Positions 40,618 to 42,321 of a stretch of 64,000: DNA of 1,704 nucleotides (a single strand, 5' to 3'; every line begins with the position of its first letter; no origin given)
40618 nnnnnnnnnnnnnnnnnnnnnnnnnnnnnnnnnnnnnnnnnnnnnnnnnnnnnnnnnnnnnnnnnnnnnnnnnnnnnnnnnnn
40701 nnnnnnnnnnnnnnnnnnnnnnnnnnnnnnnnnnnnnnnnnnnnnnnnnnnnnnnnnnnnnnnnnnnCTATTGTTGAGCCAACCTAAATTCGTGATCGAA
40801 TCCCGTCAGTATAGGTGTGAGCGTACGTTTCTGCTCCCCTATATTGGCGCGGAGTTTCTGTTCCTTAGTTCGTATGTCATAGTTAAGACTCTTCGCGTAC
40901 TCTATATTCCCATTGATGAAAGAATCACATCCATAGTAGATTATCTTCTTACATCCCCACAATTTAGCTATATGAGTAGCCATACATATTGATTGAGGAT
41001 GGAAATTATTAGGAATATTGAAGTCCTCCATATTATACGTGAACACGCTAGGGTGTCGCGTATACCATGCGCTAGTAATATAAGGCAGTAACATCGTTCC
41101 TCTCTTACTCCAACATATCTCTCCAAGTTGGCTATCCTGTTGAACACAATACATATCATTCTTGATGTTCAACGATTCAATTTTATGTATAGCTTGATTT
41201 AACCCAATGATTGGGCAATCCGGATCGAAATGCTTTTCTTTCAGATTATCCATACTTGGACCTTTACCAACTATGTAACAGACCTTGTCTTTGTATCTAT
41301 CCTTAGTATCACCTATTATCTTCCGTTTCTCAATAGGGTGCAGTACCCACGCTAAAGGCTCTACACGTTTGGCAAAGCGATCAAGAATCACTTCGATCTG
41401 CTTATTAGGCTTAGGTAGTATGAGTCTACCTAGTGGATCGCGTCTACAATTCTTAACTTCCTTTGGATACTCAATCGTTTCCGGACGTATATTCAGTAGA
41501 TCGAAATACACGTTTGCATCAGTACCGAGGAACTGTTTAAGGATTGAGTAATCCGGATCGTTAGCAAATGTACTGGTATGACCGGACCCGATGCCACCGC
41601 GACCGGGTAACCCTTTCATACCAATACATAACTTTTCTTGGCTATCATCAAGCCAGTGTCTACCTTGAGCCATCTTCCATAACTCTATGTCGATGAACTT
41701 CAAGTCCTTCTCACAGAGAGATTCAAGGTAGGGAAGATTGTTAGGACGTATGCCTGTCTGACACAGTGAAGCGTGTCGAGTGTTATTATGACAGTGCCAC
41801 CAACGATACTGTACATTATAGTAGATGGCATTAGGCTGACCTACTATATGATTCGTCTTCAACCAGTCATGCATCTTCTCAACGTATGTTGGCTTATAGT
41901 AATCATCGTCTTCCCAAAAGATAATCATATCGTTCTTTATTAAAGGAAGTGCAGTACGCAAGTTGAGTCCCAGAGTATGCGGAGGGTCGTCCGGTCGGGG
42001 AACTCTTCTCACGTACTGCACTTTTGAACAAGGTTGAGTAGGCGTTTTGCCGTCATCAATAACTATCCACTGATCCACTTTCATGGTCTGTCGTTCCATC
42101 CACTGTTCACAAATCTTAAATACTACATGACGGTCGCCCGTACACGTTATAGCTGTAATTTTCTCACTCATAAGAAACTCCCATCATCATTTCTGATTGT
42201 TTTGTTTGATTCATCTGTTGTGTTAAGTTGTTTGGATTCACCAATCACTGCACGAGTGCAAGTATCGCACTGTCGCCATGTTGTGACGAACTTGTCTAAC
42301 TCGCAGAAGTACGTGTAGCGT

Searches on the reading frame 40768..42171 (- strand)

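Call 20: search_protein_families(library=pfam, proteins=[window:40768-42171:-], max_evalue=0.01)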
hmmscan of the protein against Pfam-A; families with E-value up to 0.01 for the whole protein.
window:40768-42171:- (467 aa): 2 families
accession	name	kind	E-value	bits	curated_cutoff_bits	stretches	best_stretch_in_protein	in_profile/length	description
PF01973.23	MptE-like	-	5.6e-07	29.9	34.6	1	285-346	14-77/171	6-hydroxymethylpterin diphosphokinase MptE-like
PF00535.33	Glycos_transf_2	-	2.6e-05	24.7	23.3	1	27-133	22-132/168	Glycosyl transferase family 2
